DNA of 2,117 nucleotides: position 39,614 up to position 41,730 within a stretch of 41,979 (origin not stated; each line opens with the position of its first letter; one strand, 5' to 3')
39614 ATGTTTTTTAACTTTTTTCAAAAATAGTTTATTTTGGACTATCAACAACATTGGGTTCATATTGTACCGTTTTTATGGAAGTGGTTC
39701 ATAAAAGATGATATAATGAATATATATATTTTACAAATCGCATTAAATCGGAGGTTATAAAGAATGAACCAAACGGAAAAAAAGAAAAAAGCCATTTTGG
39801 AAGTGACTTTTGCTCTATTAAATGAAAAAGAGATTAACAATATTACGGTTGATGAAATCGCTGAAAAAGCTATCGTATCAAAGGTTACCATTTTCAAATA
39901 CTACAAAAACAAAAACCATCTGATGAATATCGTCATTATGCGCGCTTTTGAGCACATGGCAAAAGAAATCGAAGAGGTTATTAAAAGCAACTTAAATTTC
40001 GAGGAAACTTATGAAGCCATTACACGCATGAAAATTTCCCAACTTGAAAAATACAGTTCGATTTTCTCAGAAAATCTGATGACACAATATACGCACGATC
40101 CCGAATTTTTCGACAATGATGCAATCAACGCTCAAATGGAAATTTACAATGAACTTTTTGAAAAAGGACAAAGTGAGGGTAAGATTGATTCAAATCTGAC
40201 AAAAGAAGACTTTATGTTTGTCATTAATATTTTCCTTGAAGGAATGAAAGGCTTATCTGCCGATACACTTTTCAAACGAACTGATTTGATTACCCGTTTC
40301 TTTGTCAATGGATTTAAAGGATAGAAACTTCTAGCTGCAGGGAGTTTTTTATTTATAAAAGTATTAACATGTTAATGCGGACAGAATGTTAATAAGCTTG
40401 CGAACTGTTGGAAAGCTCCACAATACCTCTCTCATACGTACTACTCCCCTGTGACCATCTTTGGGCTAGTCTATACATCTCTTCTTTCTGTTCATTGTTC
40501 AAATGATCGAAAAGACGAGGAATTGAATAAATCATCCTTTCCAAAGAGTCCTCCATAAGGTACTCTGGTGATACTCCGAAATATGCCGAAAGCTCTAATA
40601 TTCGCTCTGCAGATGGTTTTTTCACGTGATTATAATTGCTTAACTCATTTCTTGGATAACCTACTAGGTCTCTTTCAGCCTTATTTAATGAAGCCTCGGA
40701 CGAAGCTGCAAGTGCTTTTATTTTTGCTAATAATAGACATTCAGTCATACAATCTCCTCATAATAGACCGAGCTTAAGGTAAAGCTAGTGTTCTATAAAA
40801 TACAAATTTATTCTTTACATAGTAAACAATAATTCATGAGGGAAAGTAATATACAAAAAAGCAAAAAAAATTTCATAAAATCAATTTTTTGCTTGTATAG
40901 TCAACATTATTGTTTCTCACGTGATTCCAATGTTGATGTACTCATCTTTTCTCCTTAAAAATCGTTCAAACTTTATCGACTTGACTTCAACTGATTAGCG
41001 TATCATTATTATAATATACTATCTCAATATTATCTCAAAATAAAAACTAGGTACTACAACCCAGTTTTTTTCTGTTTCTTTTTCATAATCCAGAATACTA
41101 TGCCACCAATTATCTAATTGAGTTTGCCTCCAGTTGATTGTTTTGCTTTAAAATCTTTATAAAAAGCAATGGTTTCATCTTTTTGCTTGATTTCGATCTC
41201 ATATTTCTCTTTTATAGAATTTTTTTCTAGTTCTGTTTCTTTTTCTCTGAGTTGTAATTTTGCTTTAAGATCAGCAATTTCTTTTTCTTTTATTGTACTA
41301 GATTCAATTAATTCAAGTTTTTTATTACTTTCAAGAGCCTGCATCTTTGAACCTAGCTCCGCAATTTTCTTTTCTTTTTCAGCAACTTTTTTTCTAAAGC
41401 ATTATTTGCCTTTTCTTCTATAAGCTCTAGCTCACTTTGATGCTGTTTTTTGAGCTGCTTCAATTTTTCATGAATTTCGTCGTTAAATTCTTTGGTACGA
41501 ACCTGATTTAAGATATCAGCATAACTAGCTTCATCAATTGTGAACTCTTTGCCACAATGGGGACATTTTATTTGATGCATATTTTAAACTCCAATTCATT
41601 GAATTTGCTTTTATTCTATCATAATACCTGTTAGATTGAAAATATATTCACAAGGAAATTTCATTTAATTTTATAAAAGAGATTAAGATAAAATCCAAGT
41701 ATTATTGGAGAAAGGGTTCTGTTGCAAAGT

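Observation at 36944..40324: TetR-controlled ABC ATPase + 537-aa 12-TM permease cassette of unknown substrate beside the resistance islands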

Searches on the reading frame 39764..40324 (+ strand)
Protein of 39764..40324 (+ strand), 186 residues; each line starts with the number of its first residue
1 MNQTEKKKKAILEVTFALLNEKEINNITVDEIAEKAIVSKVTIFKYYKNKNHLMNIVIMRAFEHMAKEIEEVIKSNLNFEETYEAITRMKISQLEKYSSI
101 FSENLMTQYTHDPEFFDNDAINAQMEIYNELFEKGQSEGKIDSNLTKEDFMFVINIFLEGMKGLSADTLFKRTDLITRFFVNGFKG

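Call 5: search_protein_families(library=pfam, proteins=[window:39764-40324:+], max_evalue=0.01)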
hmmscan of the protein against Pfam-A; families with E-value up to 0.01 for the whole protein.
window:39764-40324:+ (186 aa): 2 families
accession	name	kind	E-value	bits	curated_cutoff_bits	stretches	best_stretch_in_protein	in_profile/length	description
PF00440.29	TetR_N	-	4.1e-09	36.5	24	1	11-54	1-44/47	Bacterial regulatory proteins, tetR family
PF13022.12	HTH_Tnp_1_2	-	0.0025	18.4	27.9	0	17-75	17-74/122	Helix-turn-helix of insertion element transposase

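Call 6: search_protein_families(library=ncbifam, proteins=[window:39764-40324:+], max_evalue=0.01)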
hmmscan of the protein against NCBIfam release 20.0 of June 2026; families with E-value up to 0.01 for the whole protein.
window:39764-40324:+ (186 aa): 22 families
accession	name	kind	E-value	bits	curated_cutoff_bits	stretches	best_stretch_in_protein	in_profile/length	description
TIGR03384.1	betaine_BetI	equivalog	4.8e-09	36.2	201.3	1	5-92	7-94/189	choline-binding transcriptional repressor BetI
TIGR03968.1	mycofact_TetR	equivalog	2.2e-08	33.9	224.9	1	6-88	9-87/190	mycofactocin system transcriptional regulator MftR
NF053878.1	FATransRegFadRBac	equivalog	4.4e-08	33.1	200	1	5-145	2-144/190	fatty acid metabolism transcriptional regulator FadR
NF001978.0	PRK00767.1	equivalog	1.8e-07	31.1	118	1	7-89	10-93/197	transcriptional regulator BetI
NF037937.1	septum_RefZ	equivalog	9.3e-07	28.9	180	1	8-89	1-81/195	forespore capture DNA-binding protein RefZ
NF033703.1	transcr_KstR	equivalog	1.1e-06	28.4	280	1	5-88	6-89/185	cholesterol catabolism transcriptional regulator KstR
TIGR03613.1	RutR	equivalog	4.2e-05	23.5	368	1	4-62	6-64/202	pyrimidine utilization regulatory protein R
NF041196.1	ScbR_bind_reg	equivalog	4.9e-05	23.6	150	1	6-178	6-177/191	ScbR family autoregulator-binding transcription factor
NF040929.1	quorum_TF_HapR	equivalog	6e-05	22.9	350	1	5-92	14-101/200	LuxR/HapR/OpaR family quorum-sensing transcriptional regulator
NF011584.0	PRK15008.1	equivalog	7e-05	22.8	230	1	5-60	17-72/212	HTH-type transcriptional regulator RutR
NF007949.0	PRK10668.1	equivalog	7.9e-05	22.2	271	1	3-75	8-79/216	multidrug efflux transporter transcriptional repressor AcrR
NF011572.0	PRK14996.1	equivalog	9.2e-05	22.4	144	1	4-166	6-167/192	TetR family transcriptional regulator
NF051852.1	efflux_TF_MtrR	exception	0.00011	22.1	280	1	5-133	9-137/205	multidrug efflux system transcriptional repressor MtrR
NF053731.1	TransRegFasRMycb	equivalog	0.00012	22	330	1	7-94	12-99/199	HTH-type transcriptional activator FasR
NF007430.0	PRK09975.1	equivalog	0.00014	21.1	274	1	4-98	9-101/220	acrEF/envCD operon transcriptional regulator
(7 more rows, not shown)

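Call 19: find_encoding_contigs(protein=window:39764-40324:+, flank=8000, max_places=10)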
Protein window:39764-40324:+ (186 aa): 23 contigs read that carry it; 10 places shown.
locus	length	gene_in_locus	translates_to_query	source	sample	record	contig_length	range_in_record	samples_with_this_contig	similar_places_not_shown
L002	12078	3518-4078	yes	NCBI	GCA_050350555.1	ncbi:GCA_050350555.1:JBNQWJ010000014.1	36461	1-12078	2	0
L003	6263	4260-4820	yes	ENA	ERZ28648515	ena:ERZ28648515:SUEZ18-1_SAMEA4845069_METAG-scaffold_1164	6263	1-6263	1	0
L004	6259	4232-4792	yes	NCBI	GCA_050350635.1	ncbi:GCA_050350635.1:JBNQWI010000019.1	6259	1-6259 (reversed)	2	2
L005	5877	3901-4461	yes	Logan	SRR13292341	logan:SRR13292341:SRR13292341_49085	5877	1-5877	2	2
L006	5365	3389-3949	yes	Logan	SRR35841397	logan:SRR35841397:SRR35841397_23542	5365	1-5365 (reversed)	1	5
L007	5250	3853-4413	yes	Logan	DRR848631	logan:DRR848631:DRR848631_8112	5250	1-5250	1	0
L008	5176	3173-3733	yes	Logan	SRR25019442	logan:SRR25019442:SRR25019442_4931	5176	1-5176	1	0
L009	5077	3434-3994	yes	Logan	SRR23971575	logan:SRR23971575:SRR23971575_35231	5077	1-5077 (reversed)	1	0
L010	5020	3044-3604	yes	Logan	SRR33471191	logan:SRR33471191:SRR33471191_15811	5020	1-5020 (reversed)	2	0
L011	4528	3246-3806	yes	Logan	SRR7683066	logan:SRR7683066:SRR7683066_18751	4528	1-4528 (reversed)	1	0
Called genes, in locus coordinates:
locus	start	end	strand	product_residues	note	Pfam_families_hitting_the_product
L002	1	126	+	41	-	?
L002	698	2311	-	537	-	-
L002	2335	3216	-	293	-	PF00005:ABC_tran, PF13304:AAA_21 (weak), PF13732:DrrA1-3_C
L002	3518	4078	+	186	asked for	PF00440:TetR_N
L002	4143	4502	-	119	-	-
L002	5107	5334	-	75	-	-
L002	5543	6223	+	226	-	PF00665:rve, PF13610:DDE_Tnp_IS240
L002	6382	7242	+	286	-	PF00165:HTH_AraC (faint), PF12833:HTH_18, PF06445:GyrI-like, PF14526:Cass2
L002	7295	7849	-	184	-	PF00239:Resolvase, PF02796:HTH_7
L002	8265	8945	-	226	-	PF00665:rve, PF13610:DDE_Tnp_IS240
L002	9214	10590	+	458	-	PF00083:Sugar_tr (weak), PF07690:MFS_1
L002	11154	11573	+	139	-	PF01076:Mob_Pre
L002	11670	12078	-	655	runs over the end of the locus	PF03193:RsgA_GTPase (faint), PF00005:ABC_tran, PF00931:NB-ARC (faint), PF02463:SMC_N, PF13555:AAA_29 (faint), PF12848:ABC_tran_Xtn, PF00005:ABC_tran, PF16326:ABC_tran_CTD (weak), +4 more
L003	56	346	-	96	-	PF00226:DnaJ (weak)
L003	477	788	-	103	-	-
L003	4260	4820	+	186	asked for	PF00440:TetR_N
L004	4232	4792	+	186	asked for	PF00440:TetR_N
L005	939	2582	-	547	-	PF12679:ABC2_membrane_2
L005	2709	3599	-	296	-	PF00005:ABC_tran, PF13304:AAA_21, PF13732:DrrA1-3_C (weak)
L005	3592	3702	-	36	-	-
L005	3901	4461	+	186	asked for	PF00440:TetR_N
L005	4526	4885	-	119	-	-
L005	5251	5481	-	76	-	-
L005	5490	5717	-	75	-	-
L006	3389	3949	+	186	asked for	PF00440:TetR_N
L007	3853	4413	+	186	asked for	PF00440:TetR_N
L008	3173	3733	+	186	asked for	PF00440:TetR_N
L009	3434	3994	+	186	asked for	PF00440:TetR_N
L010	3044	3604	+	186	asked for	PF00440:TetR_N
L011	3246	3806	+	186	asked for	PF00440:TetR_N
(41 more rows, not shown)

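Call 26: find_related_loci(query=window:39764-40324:+, collection=genome_contigs, flank=6000)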
Query window:39764-40324:+ (186 aa) in genome_contigs; peptide patterns used: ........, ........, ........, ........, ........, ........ (x = any residue, [..] = any of these).
274 stretches matched a pattern; 8 encode a relative of the query (tblastn E <= 1e-3); 8 distinct loci.
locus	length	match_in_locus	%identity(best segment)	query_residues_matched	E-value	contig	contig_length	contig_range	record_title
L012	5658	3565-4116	73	1-184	6e-89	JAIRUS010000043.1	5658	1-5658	MAG: Streptococcaceae bacterium isolate Ehx436_bin1 k119_113274, whole genome shotgun sequence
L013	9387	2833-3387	70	1-185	3e-88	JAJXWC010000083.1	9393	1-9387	MAG: Bacillota bacterium isolate BP5.bin58 NODE_13297_length_9393_cov_1.116771, whole genome shotgun sequence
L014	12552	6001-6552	65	1-184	2e-80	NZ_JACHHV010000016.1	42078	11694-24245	Lactovum miscens strain DSM 14925 Ga0415255_16, whole genome shotgun sequence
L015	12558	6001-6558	62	1-185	7e-77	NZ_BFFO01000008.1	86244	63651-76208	Lactococcus termiticola strain NtB2 Contig08, whole genome shotgun sequence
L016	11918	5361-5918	62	1-185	1e-76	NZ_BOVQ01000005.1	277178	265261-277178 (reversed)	Lactococcus nasutitermitis strain NBRC 111537 contig5, whole genome shotgun sequence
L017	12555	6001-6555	50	1-185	4e-57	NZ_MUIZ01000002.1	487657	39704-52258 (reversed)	Lactococcus petauri strain 159469 NODE_2_length_487657_cov_104.06_ID_2310, whole genome shotgun sequence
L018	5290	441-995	45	1-185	1e-51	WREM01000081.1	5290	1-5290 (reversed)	MAG: Streptococcaceae bacterium isolate Lab288P3bin9 Ga0123353_10078976, whole genome shotgun sequence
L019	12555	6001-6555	50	1-185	3e-57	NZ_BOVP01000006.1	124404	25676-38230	Lactococcus formosensis strain NBRC 109475 contig6, whole genome shotgun sequence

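Call 40: search_protein_families(library=pfam, proteins=[L005:939-2582:-, L005:2709-3599:-], max_evalue=1)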
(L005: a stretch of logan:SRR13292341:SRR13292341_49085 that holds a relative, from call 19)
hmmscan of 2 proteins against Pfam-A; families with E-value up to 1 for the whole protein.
L005:939-2582:- (547 aa): 3 families
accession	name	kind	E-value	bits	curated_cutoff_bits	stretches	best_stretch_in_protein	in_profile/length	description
PF12679.13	ABC2_membrane_2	-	2.2e-09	37.4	27.2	1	295-544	10-283/283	ABC-2 family transporter protein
PF13346.12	ABC2_membrane_5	-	0.00028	20.9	25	1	359-537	35-198/205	ABC-2 family transporter protein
PF01010.25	Proton_antipo_C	-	0.12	12.4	26.8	1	469-537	102-168/243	NADH-dehyrogenase subunit F, TMs, (complex I) C-terminus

L005:2709-3599:- (296 aa): 11 families
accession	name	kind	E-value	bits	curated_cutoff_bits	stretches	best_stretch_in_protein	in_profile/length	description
PF00005.33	ABC_tran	-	3.1e-26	93.1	25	1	20-159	1-137/137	ABC transporter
PF13304.12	AAA_21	-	1.7e-14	55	27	2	127-191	234-301/304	AAA domain, putative AbiEii toxin, Type IV TA system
PF13732.12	DrrA1-3_C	-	2.4e-05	25.4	27.4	1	212-290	1-80/81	ATP-binding protein DrrA1-3-like, C-terminal domain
PF13514.12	AAA_27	-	0.0014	18.7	22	1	12-51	9-47/206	AAA domain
PF13555.12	AAA_29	-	0.0018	18.4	27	1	15-54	10-46/61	P-loop containing region of AAA domain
PF13476.12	AAA_23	-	0.0022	19.1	27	1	14-78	7-68/201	AAA domain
PF23746.1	Gp41_Mu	-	0.025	15.1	27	1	164-226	25-85/107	Tail assembly protein gp41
PF02463.25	SMC_N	-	0.027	14.3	40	1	31-51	25-48/220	RecF/RecN/SMC N terminal domain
PF13604.12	AAA_30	-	0.049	13.8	27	1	31-60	19-48/191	AAA domain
PF13175.12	AAA_15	-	0.059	13.4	32.1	1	17-70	11-55/374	AAA ATPase domain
PF03308.22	MeaB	-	0.12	11.8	23.1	1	5-58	8-61/273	Methylmalonyl Co-A mutase-associated GTPase MeaB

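Call 44: search_solved_structures(query=window:39764-40324:+, max_evalue=0.001)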
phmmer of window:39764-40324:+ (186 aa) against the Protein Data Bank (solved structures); distinct sequences matched with E-value up to 0.001: 19.
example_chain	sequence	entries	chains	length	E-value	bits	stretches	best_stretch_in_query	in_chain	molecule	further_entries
3vuq_A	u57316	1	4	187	2.4e-14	57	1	6-148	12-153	Transcriptional regulator (TetR/AcrR family)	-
1zkg_A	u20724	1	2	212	2.1e-08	37.6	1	6-95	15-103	transcriptional regulator, TetR family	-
2id6_A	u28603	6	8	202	2.2e-08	37.5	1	7-98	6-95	TRANSCRIPTIONAL REGULATOR, TetR FAMILY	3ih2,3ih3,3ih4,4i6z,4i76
1z77_A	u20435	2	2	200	2.4e-08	37.4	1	7-97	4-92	transcriptional regulator (TetR family) | Transcriptional regulator, TetR family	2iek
2fq4_A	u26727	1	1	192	8.3e-07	32.4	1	7-53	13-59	Transcriptional regulator, TetR family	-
6azh_A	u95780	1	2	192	3.8e-06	30.3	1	4-93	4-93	TetR family transcriptional regulator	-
8wp6_A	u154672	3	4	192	3e-05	27.4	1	5-164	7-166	TetR family transcriptional regulator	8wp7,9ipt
6mj1_A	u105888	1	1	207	3.3e-05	27.2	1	8-122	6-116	Probable HTH-type transcriptional regulator YttP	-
4me9_A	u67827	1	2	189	3.7e-05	27.1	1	5-83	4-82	Transcriptional regulator, TetR family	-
3egq_A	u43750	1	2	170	4.3e-05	26.9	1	10-80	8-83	TetR family Transcriptional regulator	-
8z0c_A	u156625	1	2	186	5.4e-05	26.5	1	7-164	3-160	TetR family transcriptional regulator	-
3geu_A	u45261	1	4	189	0.00013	25.3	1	8-161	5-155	Intercellular adhesion protein R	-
3qkx_A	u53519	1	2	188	0.00015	25.1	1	10-170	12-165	Uncharacterized HTH-type transcriptional regulator HI_0893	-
4jkz_A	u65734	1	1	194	0.00017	24.9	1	3-61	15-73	Transcriptional regulator, TetR family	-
4jl3_A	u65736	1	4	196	0.00018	24.9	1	3-61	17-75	Transcriptional regulator, TetR family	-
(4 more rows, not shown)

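Call 54: search_dna_similar(query=window:39764-40324:+, collection=plasmids, mode=protein, max_rows=15, max_evalue=1e-10)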
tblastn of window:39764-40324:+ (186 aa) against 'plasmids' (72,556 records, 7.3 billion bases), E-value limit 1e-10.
Records with a match: 64; places in all: 64; records where one place covers at least 80% of the query: 64.
Best place of each record, by identity: <60% 64.
By first word of the organism name: Enterococcus 57; Priestia 4; Lactococcus 1; Pediococcus 1; Levilactobacillus 1.
By predicted mobility (MOB-suite, as given by PLSDB): mobilizable 35; non-mobilizable 21; conjugative 8.
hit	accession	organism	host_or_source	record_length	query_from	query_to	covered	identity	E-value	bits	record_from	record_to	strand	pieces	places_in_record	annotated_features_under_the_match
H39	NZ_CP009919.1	Priestia megaterium NBRC 15308 = ATCC 14581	Microbial isolate culture,environmental ...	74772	5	185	97%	40.4%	5e-36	139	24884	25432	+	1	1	TetR/AcrR family transcriptional regulator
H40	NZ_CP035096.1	Priestia megaterium NBRC 15308 = ATCC 14581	single cell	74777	5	185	97%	40.4%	5e-36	139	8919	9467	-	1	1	TetR/AcrR family transcriptional regulator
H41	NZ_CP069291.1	Priestia megaterium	microbe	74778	5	185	97%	40.4%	5e-36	139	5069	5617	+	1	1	TetR/AcrR family transcriptional regulator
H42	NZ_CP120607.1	Priestia megaterium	cell culture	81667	5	185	97%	40.4%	5e-36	139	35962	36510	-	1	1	TetR/AcrR family transcriptional regulator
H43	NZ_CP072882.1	Enterococcus faecium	stream/river surface water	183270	2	161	86%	33.7%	5e-20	94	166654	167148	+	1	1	TetR/AcrR family transcriptional regulator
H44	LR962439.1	Enterococcus faecalis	-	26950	2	161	86%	33.7%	6e-20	93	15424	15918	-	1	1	none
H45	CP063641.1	Enterococcus faecium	Homo sapiens,rectal swab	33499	2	161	86%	33.7%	6e-20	93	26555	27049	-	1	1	TetR/AcrR family transcriptional regulator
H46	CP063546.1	Enterococcus faecium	Homo sapiens,rectal swab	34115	2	161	86%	33.7%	6e-20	93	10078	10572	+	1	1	TetR/AcrR family transcriptional regulator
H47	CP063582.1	Enterococcus faecium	Homo sapiens,rectal swab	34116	2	161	86%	33.7%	6e-20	93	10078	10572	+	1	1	TetR/AcrR family transcriptional regulator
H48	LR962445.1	Enterococcus faecalis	-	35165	2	161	86%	33.7%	6e-20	93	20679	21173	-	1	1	none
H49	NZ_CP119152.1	Enterococcus faecium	EQA test strain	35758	2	161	86%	33.7%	6e-20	93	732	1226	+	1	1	TetR/AcrR family transcriptional regulator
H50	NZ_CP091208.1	Enterococcus faecium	Homo sapiens,whole organism,fecal sample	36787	2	161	86%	33.7%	6e-20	93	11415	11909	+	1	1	TetR/AcrR family transcriptional regulator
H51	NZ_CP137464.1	Enterococcus faecium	Chicken,feces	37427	2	161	86%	33.7%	6e-20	93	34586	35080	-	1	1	TetR/AcrR family transcriptional regulator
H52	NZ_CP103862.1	Enterococcus faecalis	Homo sapiens,urine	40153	2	161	86%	33.7%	6e-20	93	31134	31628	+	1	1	TetR/AcrR family transcriptional regulator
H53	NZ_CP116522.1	Enterococcus faecium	Bos taurus,whole organism,fecal sample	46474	2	161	86%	33.7%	6e-20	93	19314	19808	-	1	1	TetR/AcrR family transcriptional regulator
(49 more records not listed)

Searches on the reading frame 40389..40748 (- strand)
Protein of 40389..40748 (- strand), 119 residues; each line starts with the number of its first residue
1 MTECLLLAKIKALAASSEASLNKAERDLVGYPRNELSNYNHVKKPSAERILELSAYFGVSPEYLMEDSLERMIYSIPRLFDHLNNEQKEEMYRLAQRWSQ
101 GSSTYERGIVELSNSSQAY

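Call 5: search_protein_families(library=pfam, proteins=[window:40389-40748:-], max_evalue=0.01)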
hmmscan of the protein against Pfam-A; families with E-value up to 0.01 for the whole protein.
window:40389-40748:- (119 aa): 0 families

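Call 6: search_protein_families(library=ncbifam, proteins=[window:40389-40748:-], max_evalue=0.01)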
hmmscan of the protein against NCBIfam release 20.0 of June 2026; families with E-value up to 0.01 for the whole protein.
window:40389-40748:- (119 aa): 0 families

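Call 40: search_protein_families(library=pfam, proteins=[window:40389-40748:-], max_evalue=1)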
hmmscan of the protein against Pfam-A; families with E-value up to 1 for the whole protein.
window:40389-40748:- (119 aa): 2 families
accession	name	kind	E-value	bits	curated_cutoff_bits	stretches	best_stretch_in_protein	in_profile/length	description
PF12844.13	HTH_19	-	0.014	15.7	30.2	1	33-65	26-59/64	Helix-turn-helix domain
PF01381.28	HTH_3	-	0.017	15.6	23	1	43-64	34-55/55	Helix-turn-helix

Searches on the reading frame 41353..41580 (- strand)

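Call 40: search_protein_families(library=pfam, proteins=[window:41353-41580:-], max_evalue=1)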
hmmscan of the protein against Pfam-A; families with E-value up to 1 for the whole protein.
window:41353-41580:- (75 aa): 17 families
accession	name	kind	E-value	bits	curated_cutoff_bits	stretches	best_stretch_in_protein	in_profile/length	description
PF13717.11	Zn_ribbon_4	-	0.00074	19.8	30.3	1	3-18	2-17/36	zinc-ribbon domain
PF24441.1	DUF7560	-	0.0054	16.8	27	1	2-24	4-26/44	Family of unknown function (DUF7560)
PF24460.1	DUF7575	-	0.0089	15.8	28.5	1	4-13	4-13/28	Domain of unknown function (DUF7575)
PF23454.1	Zn_ribbon_Brz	-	0.025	15.6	27.9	1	2-16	4-18/58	Transcriptional regulator Brz zinc beta ribbon domain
PF13248.11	Zn_ribbon_3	-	0.026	14.4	27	1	3-12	16-25/26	zinc-ribbon domain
PF09538.15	FYDLN_acid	-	0.027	15.6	23.9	1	4-56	27-81/105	Protein of unknown function (FYDLN_acid)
PF24286.1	DUF7474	-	0.027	14.9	27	1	1-57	16-74/194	Family of unknown function (DUF7474)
PF13913.12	zf-C2HC_2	-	0.038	14.1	27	1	4-15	3-14/25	zinc-finger of a C2HC-type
PF25191.1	DUF7832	-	0.046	14.3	27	1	23-70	34-81/115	Domain of unknown function (DUF7832)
PF24434.1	DUF7557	-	0.054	13.4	25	1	31-56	5-30/45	Family of unknown function (DUF7557)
PF14353.12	CpXC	-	0.056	13.9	25.4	1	4-41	38-76/121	CpXC protein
PF06676.16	DUF1178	-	0.058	14.2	31.6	1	2-71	31-90/147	Protein of unknown function (DUF1178)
PF07967.19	zf-C3HC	-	0.067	13.7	22.2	1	3-72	43-108/132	NuBaID N-terminal domain (aka zf-C3HC)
PF14255.11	Cys_rich_CPXG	-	0.087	13.2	25.2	1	4-15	1-12/52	Cysteine-rich CPXCG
PF00096.32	zf-C2H2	-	0.097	13.6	25.2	1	5-14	2-11/23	Zinc finger, C2H2 type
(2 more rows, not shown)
